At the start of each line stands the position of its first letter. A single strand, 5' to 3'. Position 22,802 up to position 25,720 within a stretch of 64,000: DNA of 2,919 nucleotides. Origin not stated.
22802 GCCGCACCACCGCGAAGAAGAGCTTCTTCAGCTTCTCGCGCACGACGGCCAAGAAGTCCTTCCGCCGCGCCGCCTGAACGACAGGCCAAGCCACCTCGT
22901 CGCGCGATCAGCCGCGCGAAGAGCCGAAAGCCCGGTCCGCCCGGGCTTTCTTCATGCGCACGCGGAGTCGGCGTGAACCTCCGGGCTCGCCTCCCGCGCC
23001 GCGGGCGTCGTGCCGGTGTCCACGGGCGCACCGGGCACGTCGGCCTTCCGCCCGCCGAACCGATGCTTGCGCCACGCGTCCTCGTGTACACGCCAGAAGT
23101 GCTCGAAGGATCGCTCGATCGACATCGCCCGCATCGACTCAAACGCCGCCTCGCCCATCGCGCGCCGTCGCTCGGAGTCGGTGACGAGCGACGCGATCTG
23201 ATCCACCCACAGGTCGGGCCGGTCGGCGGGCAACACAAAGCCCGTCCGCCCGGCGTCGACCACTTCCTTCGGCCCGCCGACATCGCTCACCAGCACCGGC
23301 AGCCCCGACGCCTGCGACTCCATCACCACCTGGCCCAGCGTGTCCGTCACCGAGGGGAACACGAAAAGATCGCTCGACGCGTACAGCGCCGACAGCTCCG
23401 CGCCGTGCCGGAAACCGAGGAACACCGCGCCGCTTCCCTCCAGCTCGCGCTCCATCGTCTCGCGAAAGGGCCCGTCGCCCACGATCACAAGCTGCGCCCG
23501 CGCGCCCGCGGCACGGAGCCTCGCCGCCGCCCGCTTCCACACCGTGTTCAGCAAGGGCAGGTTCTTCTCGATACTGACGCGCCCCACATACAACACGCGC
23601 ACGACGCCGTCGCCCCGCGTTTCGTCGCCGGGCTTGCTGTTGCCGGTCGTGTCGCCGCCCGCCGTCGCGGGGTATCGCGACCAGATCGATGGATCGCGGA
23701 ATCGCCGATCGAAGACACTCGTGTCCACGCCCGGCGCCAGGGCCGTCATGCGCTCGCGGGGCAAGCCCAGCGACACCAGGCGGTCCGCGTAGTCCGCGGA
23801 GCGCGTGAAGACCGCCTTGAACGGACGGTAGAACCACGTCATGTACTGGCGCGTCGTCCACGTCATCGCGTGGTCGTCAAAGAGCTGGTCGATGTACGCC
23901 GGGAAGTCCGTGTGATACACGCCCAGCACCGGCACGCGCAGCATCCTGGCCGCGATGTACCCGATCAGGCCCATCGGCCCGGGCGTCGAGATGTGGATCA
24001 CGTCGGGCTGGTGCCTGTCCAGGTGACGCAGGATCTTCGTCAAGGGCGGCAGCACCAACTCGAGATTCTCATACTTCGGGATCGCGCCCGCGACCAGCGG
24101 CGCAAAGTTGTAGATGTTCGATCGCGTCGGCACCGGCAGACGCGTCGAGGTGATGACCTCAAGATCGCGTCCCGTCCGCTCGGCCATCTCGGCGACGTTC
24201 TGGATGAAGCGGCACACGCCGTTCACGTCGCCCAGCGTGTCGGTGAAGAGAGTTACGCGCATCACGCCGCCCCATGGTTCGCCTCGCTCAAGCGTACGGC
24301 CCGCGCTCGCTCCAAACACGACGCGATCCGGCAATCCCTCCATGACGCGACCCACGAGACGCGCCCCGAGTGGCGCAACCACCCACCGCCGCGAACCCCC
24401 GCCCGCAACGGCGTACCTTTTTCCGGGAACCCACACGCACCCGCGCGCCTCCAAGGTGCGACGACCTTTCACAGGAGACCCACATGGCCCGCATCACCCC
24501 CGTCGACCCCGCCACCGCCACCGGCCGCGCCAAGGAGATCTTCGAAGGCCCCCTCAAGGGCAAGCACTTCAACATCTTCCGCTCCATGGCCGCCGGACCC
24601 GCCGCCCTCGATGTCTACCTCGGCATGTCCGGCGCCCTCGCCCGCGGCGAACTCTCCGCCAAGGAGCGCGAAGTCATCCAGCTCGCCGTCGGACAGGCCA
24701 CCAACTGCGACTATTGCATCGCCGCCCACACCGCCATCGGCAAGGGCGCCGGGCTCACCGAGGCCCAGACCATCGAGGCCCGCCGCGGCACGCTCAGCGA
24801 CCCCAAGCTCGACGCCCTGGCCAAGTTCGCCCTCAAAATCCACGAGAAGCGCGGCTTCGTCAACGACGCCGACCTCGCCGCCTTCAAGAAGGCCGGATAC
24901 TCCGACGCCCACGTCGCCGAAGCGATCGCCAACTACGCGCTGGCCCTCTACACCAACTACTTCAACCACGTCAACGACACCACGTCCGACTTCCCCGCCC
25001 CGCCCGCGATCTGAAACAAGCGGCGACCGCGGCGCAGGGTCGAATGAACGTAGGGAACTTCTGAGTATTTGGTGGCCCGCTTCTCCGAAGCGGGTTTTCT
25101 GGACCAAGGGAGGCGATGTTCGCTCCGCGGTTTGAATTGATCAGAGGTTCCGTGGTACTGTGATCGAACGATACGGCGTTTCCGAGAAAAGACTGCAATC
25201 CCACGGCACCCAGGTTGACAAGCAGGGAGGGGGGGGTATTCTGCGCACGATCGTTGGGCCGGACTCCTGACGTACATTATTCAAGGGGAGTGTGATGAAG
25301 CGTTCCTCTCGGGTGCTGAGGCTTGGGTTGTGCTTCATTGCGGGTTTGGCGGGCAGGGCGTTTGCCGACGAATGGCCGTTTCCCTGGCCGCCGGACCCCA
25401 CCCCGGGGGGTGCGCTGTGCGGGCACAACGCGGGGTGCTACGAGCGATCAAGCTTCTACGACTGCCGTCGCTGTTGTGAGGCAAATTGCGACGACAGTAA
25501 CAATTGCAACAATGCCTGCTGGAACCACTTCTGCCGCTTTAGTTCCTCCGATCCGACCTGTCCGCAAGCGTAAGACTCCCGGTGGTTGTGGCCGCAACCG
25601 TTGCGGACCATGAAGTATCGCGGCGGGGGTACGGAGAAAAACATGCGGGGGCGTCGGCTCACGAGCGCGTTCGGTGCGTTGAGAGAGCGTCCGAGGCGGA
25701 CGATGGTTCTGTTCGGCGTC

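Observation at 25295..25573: Conserved 10-cysteine scaffold with Trp/Pro-rich N-terminus in the two small secreted proteins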

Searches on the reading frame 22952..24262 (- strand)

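Call 9: search_protein_families(library=pfam, proteins=[window:22952-24262:-], max_evalue=0.1)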
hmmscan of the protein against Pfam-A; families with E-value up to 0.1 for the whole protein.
window:22952-24262:- (436 aa): 8 families
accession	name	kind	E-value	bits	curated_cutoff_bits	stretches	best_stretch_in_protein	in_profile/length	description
PF00534.26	Glycos_transf_1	-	1.4e-30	106.5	26.4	1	222-374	17-170/172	Glycosyl transferases group 1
PF13692.12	Glyco_trans_1_4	-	1.1e-28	100.8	27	1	222-362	3-142/142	Glycosyl transferases group 1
PF13439.12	Glyco_transf_4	-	8.7e-24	84.9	28.5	1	13-182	1-169/170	Glycosyltransferase Family 4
PF13579.12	Glyco_trans_4_4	-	6.3e-16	59.6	29.7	1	15-178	2-158/158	Glycosyl transferase 4-like domain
PF20706.3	GT4-conflict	-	1.9e-08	34.1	26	1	211-377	188-372/385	Family 4 Glycosyltransferase in conflict systems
PF13477.12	Glyco_trans_4_2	-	3.8e-05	24.3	23.4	1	20-113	13-103/139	Glycosyl transferase 4-like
PF13524.12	Glyco_trans_1_2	-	4.4e-05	23.9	25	1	251-378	8-130/144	Glycosyl transferase-like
PF11919.13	PSME4_C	-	0.036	14.4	22.5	1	379-401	44-66/88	Proteasome activator complex subunit 4-like, C-terminal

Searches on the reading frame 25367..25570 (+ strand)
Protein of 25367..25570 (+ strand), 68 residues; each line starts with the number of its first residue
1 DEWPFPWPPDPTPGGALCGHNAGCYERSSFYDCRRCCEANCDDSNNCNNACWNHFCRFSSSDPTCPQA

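Call 61: predict_structure(alignment_id=A8)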
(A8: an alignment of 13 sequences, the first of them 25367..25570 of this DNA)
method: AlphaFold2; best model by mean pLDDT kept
length: 68 residues; sequences in the alignment: 13
mean_pLDDT: 86.0   pTM: 0.74
mean pLDDT of the five models: 86.0, 85.3, 85.0, 84.2, 83.3
residues with pLDDT >= 90: 34; 70-90: 28; 50-70: 6; < 50: 0
segments of 3 or more residues with pLDDT < 50: none
pLDDT, mean of each block of 10 residues (from residue 1): 80 89 93 93 88 83 72
secondary structure, 60 per line:
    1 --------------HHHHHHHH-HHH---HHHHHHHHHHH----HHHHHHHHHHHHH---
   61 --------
elements in order: H15-22 H30-40 H45-57
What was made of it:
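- AlphaFold on the 13-sequence alignment gives pLDDT 86 and pTM 0.74, with helices at 15-22, 30-40 and 45-57 (call 61). A confident helical fold is predicted without any ligand (call 61).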

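Call 65: fold_search(model_id=the predicted structure, library=pdb)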
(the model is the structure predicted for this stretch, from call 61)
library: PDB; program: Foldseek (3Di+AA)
matches with E <= 10: 2; with E <= 0.001: 0
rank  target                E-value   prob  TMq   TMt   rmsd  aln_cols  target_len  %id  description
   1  6j4k_B                6.2e+00  0.03  0.27  0.30   5.0        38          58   13  Structural basis for the target DNA recognition and binding by the MYB domain of phosphate starvation response 1 (released 2019-04-24)
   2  6ynx_O                8.5e+00  0.12  0.35  0.25   1.9        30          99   23  Cryo-EM structure of Tetrahymena thermophila mitochondrial ATP synthase - Fo-subcomplex (released 2020-09-30)

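Call 76: fold_search(model_id=the predicted structure, library=viral)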
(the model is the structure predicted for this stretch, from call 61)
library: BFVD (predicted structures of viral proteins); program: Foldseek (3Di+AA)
matches with E <= 10: 7; with E <= 0.001: 0
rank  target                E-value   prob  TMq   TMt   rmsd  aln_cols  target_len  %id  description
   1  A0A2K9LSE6            5.1e+00  0.11  0.43  0.11  10.7        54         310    9  Rep [uncultured virus]
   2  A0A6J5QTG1            6.2e+00  0.06  0.35  0.36   3.9        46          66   13  Uncharacterized protein [uncultured Caudovirales phage]
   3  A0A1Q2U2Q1            6.2e+00  0.06  0.38  0.12   5.9        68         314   10  HTH araC/xylS-type domain-containing protein [Vibrio phage pTD1]
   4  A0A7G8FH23            8.0e+00  0.07  0.46  0.09   7.2        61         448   11  (no name in the UniProt tables at hand)
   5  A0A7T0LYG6            9.0e+00  0.03  0.30  0.13   9.6        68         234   13  (no name in the UniProt tables at hand)
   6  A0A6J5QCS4            9.6e+00  0.06  0.35  0.09   3.7        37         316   14  SbcD DNA repair exonuclease [uncultured Caudovirales phage]
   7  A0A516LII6            9.6e+00  0.02  0.26  0.23   4.6        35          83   28  (no name in the UniProt tables at hand)
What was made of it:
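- Tried and rejected: Foldseek of the A model against PDB and against BFVD gave nothing below E = 5 (calls 65, 76).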
